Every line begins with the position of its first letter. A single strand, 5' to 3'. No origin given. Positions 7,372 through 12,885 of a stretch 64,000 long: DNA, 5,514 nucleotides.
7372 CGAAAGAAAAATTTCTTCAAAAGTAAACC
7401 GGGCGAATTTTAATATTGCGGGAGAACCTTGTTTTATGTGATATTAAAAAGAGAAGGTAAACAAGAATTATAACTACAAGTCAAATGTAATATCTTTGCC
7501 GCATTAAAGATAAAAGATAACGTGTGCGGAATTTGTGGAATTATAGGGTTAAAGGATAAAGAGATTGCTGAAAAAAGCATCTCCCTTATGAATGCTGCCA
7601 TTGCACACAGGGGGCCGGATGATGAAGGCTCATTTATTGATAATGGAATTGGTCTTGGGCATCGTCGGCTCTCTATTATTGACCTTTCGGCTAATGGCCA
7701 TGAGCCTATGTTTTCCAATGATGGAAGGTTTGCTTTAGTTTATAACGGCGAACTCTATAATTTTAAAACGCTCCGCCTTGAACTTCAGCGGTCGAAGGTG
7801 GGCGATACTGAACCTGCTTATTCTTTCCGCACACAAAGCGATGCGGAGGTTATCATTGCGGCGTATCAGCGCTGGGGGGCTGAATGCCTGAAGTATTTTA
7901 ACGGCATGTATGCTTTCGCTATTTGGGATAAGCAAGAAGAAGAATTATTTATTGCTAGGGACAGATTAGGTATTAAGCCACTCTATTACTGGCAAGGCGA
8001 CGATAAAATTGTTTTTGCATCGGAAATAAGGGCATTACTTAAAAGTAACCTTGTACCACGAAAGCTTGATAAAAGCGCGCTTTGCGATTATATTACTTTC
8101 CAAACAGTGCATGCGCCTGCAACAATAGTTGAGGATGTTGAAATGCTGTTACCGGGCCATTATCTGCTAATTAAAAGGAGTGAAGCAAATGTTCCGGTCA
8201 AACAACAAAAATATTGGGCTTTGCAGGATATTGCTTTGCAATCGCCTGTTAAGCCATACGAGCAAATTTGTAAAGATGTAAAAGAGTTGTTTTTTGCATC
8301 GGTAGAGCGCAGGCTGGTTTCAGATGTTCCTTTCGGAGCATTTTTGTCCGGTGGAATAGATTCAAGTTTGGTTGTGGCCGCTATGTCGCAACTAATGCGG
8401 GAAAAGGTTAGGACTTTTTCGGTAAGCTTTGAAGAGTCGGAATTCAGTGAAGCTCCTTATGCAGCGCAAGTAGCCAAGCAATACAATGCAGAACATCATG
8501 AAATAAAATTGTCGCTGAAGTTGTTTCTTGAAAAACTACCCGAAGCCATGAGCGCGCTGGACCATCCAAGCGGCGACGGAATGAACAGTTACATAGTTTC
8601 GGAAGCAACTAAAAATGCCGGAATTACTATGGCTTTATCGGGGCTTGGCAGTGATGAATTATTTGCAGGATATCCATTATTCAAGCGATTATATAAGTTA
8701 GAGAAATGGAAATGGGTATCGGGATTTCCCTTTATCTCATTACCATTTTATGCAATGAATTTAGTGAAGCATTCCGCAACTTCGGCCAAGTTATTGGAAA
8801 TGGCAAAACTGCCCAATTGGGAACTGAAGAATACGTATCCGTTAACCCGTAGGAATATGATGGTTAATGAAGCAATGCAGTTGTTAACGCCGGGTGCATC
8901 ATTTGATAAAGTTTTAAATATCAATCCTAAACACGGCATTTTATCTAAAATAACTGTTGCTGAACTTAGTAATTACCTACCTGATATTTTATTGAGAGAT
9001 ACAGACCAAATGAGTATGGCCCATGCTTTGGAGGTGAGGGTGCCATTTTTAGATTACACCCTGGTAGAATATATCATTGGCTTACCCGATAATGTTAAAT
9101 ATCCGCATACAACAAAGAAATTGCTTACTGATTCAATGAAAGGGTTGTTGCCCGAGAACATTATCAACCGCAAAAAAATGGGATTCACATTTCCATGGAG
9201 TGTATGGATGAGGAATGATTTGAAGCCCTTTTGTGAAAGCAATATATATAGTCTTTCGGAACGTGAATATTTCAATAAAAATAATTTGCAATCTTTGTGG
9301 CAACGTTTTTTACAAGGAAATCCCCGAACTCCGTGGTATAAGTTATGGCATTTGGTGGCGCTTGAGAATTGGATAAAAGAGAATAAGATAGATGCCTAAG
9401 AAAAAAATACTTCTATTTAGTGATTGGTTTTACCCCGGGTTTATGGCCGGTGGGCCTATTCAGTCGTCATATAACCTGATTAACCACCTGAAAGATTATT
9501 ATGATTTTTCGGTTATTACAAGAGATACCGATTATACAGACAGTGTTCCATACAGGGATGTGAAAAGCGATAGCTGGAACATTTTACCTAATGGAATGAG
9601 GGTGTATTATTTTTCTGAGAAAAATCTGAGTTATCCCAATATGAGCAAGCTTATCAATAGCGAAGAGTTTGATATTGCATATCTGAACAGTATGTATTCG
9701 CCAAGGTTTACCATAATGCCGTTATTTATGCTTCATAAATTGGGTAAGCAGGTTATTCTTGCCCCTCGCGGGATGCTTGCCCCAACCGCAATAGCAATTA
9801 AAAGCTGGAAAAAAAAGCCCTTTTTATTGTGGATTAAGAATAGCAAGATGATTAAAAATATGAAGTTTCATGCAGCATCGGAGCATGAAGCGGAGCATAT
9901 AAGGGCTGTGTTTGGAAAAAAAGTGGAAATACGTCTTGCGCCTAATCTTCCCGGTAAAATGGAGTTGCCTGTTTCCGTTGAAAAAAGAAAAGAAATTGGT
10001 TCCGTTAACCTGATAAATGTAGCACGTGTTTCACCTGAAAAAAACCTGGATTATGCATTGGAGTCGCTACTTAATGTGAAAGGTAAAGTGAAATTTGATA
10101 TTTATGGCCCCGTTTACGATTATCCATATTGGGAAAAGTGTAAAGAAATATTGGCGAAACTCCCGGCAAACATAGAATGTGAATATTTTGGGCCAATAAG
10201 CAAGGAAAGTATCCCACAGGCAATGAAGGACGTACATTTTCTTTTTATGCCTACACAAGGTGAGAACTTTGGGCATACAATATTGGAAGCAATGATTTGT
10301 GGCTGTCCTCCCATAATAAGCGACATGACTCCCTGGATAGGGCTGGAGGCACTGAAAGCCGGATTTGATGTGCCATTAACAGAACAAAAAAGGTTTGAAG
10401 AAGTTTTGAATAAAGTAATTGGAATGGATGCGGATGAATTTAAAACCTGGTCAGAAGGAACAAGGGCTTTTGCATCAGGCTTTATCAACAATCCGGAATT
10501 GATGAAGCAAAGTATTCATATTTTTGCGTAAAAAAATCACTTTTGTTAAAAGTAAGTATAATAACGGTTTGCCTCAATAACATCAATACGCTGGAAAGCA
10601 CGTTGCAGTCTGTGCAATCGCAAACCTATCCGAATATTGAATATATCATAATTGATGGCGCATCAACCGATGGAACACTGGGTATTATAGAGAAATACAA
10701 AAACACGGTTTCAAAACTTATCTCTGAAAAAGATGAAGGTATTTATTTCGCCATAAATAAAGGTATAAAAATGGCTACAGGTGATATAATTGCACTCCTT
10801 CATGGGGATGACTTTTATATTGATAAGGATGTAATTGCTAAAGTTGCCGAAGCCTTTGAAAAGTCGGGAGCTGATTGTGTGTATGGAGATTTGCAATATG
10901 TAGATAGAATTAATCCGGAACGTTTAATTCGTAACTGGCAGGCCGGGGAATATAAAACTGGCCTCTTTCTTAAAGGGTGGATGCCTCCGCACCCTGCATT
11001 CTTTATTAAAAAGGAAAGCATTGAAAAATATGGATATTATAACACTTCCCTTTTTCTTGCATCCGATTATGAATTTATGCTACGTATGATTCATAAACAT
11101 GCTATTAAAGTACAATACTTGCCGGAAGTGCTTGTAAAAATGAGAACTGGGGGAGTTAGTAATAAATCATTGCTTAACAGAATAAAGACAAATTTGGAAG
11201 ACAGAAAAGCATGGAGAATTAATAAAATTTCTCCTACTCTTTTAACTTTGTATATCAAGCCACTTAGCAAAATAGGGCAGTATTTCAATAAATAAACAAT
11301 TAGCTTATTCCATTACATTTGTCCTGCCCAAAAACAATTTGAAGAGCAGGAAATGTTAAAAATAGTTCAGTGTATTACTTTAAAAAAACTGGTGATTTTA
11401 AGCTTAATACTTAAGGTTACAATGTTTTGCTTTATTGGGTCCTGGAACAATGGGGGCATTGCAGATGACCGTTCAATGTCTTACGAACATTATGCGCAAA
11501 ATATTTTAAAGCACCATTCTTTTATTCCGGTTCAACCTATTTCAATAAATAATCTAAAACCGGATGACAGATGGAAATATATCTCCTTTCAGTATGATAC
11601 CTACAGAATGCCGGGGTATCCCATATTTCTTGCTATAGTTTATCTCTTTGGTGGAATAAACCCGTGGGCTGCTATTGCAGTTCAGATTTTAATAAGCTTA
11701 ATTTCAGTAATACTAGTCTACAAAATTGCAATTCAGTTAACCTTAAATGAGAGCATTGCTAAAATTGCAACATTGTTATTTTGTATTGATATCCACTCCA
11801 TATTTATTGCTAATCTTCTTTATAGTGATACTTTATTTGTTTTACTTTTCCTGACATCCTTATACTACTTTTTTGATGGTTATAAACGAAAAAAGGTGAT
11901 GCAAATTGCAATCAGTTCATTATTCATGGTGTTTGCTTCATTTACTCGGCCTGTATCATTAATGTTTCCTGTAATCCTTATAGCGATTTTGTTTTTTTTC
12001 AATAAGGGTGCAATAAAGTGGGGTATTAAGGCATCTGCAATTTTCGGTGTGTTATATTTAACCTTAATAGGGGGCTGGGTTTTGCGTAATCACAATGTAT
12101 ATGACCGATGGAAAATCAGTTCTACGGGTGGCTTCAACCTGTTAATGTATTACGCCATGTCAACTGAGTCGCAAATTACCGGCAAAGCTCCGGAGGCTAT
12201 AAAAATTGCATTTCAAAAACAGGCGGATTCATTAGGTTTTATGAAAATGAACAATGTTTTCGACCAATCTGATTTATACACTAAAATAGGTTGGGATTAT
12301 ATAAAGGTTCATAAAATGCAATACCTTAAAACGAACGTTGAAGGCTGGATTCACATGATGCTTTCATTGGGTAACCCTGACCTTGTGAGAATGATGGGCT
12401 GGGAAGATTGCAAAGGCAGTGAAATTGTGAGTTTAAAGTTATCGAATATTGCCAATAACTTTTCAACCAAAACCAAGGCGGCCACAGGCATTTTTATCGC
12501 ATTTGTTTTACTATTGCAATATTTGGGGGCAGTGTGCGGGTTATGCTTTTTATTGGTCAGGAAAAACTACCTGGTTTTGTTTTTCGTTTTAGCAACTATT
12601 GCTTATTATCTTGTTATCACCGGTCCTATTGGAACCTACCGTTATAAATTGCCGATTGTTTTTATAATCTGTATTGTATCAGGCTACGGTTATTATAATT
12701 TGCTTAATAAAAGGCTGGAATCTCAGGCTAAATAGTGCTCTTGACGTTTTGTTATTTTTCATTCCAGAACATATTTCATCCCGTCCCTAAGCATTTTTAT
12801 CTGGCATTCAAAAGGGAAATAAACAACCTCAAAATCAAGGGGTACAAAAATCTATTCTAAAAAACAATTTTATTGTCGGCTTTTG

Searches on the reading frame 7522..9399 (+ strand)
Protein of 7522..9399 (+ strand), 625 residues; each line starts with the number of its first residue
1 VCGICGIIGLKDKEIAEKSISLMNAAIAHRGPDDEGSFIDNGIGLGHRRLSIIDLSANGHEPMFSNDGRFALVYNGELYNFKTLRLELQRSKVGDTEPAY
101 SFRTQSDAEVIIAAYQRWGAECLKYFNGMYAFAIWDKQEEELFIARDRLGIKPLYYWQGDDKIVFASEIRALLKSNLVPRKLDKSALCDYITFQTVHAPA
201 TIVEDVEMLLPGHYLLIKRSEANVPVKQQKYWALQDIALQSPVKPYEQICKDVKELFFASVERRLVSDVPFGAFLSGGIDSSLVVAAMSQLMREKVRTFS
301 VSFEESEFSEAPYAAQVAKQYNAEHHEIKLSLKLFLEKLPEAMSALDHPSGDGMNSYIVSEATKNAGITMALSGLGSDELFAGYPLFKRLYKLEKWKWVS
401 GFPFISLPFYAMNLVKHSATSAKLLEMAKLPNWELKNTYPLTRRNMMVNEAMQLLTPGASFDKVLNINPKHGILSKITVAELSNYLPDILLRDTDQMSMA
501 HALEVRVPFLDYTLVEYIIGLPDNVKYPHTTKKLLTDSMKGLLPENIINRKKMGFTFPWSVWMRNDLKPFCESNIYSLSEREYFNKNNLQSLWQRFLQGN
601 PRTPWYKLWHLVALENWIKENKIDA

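Call 5: search_protein_families(library=ncbifam, proteins=[window:7522-9399:+])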
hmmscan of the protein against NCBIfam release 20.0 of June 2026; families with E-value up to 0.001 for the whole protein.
window:7522-9399:+ (625 aa): 11 families
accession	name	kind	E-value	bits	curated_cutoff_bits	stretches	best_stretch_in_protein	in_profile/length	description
TIGR01536.1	asn_synth_AEB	equivalog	1.2e-141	473.3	267.1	1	2-555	1-517/517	asparagine synthase (glutamine-hydrolyzing)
TIGR03108.1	eps_aminotran_1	hypoth_equivalog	3.8e-138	461.9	816.9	2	1-388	1-378/628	XrtA/PEP-CTERM system amidotransferase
TIGR03104.1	trio_amidotrans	equivalog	3.3e-121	405.4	570.1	2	1-390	1-386/589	N-acetylglutaminylglutamine amidotransferase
NF006949.0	PRK09431.1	equivalog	9.1e-91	305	499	3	1-174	1-167/554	asparagine synthase B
NF033535.1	lass_lactam_cya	exception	3.5e-83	280.3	525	2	1-397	1-393/668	lasso peptide isopeptide bond-forming cyclase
NF033561.1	macrolact_Ik_Al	subfamily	2.8e-18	65.9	300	2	126-384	79-334/561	albusnodin/ikarugamycin family macrolactam cyclase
TIGR01134.1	purF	equivalog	8e-09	35.4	350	1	43-172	66-199/432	amidophosphoribosyltransferase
NF001484.0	PRK00331.1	subfamily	8e-09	34.4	381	1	41-175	65-201/601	isomerizing glutamine--fructose-6-phosphate transaminase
TIGR01135.1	glmS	equivalog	1.4e-08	33.8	418.05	1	42-175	65-200/607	glutamine--fructose-6-phosphate transaminase (isomerizing)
TIGR00268.2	TIGR00268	equivalog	0.00046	19.6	150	1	275-331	20-77/259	ATP-dependent sacrificial sulfur transferase LarE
TIGR00364.1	TIGR00364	equivalog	0.00086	18.9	150.3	0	274-332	4-61/201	7-cyano-7-deazaguanine synthase QueC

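Call 6: search_protein_families(library=pfam, proteins=[window:7522-9399:+])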
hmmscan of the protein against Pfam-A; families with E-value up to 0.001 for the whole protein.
window:7522-9399:+ (625 aa): 5 families
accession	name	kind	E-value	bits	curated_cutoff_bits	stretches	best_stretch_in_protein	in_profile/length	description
PF00733.27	Asn_synthase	-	1.2e-83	282.2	21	1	253-618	2-353/354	Asparagine synthase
PF13537.11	GATase_7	-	3.4e-44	150.2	25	1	47-173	1-122/123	Glutamine amidotransferase domain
PF13522.11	GATase_6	-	6.3e-43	146.3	27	1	32-168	1-130/130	Glutamine amidotransferase domain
PF06508.19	QueC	-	1.6e-05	25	22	1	274-333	5-64/210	Queuosine biosynthesis protein QueC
PF12481.13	DUF3700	-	9.9e-05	22.4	27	1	121-172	124-176/228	Aluminium induced protein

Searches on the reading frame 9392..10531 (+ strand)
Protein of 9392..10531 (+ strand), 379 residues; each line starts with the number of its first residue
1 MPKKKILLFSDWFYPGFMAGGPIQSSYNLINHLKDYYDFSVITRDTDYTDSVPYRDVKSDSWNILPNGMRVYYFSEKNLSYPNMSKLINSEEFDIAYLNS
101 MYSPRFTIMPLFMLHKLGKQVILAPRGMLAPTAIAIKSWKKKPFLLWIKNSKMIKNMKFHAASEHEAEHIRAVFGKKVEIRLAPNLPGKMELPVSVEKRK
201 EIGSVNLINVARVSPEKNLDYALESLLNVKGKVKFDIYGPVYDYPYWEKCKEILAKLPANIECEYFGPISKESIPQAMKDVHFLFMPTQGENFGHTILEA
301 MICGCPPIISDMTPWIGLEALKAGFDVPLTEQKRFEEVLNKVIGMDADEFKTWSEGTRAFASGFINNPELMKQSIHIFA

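Call 5: search_protein_families(library=ncbifam, proteins=[window:9392-10531:+])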
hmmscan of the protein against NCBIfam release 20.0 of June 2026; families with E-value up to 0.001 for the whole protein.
window:9392-10531:+ (379 aa): 11 families
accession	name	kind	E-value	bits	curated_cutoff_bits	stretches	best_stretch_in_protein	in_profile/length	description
NF046085.1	XrtY_assoc_Gly1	equivalog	2.3e-22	79.4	400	1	5-312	2-316/387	XrtY-associated glycosyltransferase XYAG1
NF038295.1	EPS_HpsP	equivalog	3.9e-16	59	550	1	20-361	14-367/388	hormogonium polysaccharide biosynthesis glycosyltransferase HpsP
NF041010.1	glycosy_Agl16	equivalog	4.1e-09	35.8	575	1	144-313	122-286/352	glycosylation protein Agl16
NF038255.1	exopoly_VpsD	equivalog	6.2e-07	28.6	300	1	198-309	197-311/381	VpsD family glycosyltransferase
NF007396.0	PRK09922.1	equivalog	1.9e-06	27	385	1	200-312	178-291/361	lipopolysaccharide 1,6-galactosyltransferase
NF038229.1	Glyco4_Geo_Pelo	equivalog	2e-06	27.1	400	1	172-311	130-268/338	GPMC system family 4 glycosyltransferase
NF041876.1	EPS_EpsE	equivalog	2.5e-06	27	400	1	201-314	211-329/389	exopolysaccharide biosynthesis GT4 family glycosyltransferase EpsE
TIGR04047.1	MSMEG_0565_glyc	hypoth_equivalog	3.3e-06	26.4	259.85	1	243-316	237-312/373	MSMEG_0565 family glycosyltransferase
NF047880.1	glyco_SdgA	exception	4e-05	22.4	800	1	199-354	310-464/488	serine-aspartate repeat adhesin O-glycosyltransferase SdgA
TIGR02918.1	TIGR02918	equivalog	0.00016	20.5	574.6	1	199-329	314-443/500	accessory Sec system glycosyltransferase GtfA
NF053513.1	Gtran_IagA_BgsA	equivalog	0.00037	19.6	460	1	233-348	189-302/333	LTA glycolipid anchor biosynthesis glycosyltransferase, IagA/BgsA family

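Call 6: search_protein_families(library=pfam, proteins=[window:9392-10531:+])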
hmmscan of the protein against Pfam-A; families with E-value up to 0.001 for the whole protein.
window:9392-10531:+ (379 aa): 2 families
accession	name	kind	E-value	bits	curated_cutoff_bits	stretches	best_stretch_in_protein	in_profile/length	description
PF00534.26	Glycos_transf_1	-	3.8e-16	59.6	26.4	1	207-314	18-126/172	Glycosyl transferases group 1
PF13692.12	Glyco_trans_1_4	-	3e-12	47.4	27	1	207-313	4-109/142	Glycosyl transferases group 1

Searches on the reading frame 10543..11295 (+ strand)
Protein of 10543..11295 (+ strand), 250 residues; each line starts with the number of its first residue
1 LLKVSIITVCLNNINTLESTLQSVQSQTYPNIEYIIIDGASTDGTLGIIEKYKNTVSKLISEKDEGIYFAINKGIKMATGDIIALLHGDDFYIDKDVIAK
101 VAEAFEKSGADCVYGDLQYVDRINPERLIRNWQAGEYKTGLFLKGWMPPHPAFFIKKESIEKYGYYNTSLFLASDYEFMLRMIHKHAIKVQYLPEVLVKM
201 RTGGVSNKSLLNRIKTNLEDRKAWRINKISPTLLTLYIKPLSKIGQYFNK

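Call 5: search_protein_families(library=ncbifam, proteins=[window:10543-11295:+])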
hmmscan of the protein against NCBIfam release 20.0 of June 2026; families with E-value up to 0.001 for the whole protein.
window:10543-11295:+ (250 aa): 19 families
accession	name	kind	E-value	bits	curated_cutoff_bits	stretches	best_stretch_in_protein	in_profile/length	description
TIGR04009.1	wcaE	equivalog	3.7e-20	72.2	369.2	1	2-214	2-209/248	colanic acid biosynthesis glycosyltransferase WcaE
TIGR04283.1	glyco_like_mftF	equivalog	8.7e-17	61.4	182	1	4-190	1-177/221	TIGR04283 family arsenosugar biosynthesis glycosyltransferase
NF047683.1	TeichurnBiosyTuaG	equivalog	2.9e-16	59.9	400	1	3-103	7-109/252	teichuronic acid biosynthesis protein TuaG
NF053739.1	GlytfEpsEBac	equivalog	3e-14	52.6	450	1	3-101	2-104/265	glycosyltransferase EpsE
NF007482.0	PRK10073.1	equivalog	3.4e-14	52.6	423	1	3-91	7-97/334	glycosyltransferase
TIGR03937.1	PgaC_IcaA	equivalog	3.5e-13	49.3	422.3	1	3-108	46-153/407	poly-beta-1,6-N-acetyl-D-glucosamine synthase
NF041394.1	GtaseAglG_Halo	equivalog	2.5e-11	43.4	440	1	4-117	3-119/304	glucosyl-dolichyl phosphate glucuronosyltransferase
NF041875.1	EPS_EpsD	equivalog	4.1e-10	39.6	370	1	4-194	1-200/325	exopolysaccharide biosynthesis glycosyltransferase EpsD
NF038302.1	EPS_HpsE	equivalog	4.7e-10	38.9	300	1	6-107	5-113/307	hormogonium polysaccharide biosynthesis glycosyltransferase HpsE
TIGR03111.1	glyc2_xrt_Gpos1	hypoth_equivalog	3.7e-08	32.6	363.95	1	3-109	50-160/439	TIGR03111 family XrtG-associated glycosyltransferase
NF050050.1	ProtGlycPglI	equivalog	3e-07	30.1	500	1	2-113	2-120/306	GalNAc(5)-diNAcBac-PP-undecaprenol beta-1,3-glucosyltransferase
TIGR04182.1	glyco_TIGR04182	equivalog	3.2e-07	30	325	1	4-116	2-108/293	S-layer glycoprotein N-glycosyltransferase AglJ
TIGR03965.1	mycofact_glyco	equivalog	3.5e-06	26.2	280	1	3-89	75-164/467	mycofactocin biosynthesis glycosyltransferase MftF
TIGR04195.1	S_glycosyl_SunS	equivalog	8.9e-06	24.8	350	1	10-114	65-167/421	SunS family peptide S-glycosyltransferase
NF045692.1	OglycostaseCruG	equivalog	1.2e-05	24.4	600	1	3-64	42-103/386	2'-O-glycosyltransferase CruG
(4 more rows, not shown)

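Call 6: search_protein_families(library=pfam, proteins=[window:10543-11295:+])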
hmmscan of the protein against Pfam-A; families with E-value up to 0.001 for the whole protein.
window:10543-11295:+ (250 aa): 3 families
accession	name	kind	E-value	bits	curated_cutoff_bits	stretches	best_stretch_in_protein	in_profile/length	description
PF00535.33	Glycos_transf_2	-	5e-27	95.3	23.3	1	5-141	1-142/168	Glycosyl transferase family 2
PF13641.12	Glyco_tranf_2_3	-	6.9e-10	39.8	27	1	4-201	3-212/230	Glycosyltransferase like family 2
PF10111.15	Glyco_tranf_2_2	-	1.1e-07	32.1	27.3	1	15-103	12-104/276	Glycosyltransferase like family 2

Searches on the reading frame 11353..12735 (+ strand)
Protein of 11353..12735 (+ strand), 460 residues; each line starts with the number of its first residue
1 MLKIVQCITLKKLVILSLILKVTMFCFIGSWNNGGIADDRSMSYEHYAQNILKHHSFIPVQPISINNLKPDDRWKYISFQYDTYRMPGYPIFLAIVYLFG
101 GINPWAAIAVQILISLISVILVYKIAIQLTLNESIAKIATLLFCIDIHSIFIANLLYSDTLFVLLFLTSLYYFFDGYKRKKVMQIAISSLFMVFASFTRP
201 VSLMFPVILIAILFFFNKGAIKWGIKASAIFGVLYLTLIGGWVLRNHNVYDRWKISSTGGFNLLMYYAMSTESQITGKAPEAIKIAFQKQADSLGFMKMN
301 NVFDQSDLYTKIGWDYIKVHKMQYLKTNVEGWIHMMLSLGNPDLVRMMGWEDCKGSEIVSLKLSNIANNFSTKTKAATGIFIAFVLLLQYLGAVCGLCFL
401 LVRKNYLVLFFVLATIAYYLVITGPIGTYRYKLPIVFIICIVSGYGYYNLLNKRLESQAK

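Call 5: search_protein_families(library=ncbifam, proteins=[window:11353-12735:+])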
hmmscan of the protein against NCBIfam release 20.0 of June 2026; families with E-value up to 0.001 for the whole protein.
window:11353-12735:+ (460 aa): 1 family
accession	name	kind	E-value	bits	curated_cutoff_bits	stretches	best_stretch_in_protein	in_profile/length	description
NF047440.1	LA3751_2_3_fam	subfamily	2.5e-11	43.1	200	1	89-251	85-245/460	LA_3751/LA_3752 family putative glycosyltransferase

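Call 6: search_protein_families(library=pfam, proteins=[window:11353-12735:+])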
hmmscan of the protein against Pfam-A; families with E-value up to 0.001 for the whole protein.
window:11353-12735:+ (460 aa): 1 family
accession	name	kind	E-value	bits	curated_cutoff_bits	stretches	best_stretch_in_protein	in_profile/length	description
PF13231.12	PMT_2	-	1.9e-05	25.4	26.1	1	90-220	7-135/160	Dolichyl-phosphate-mannose-protein mannosyltransferase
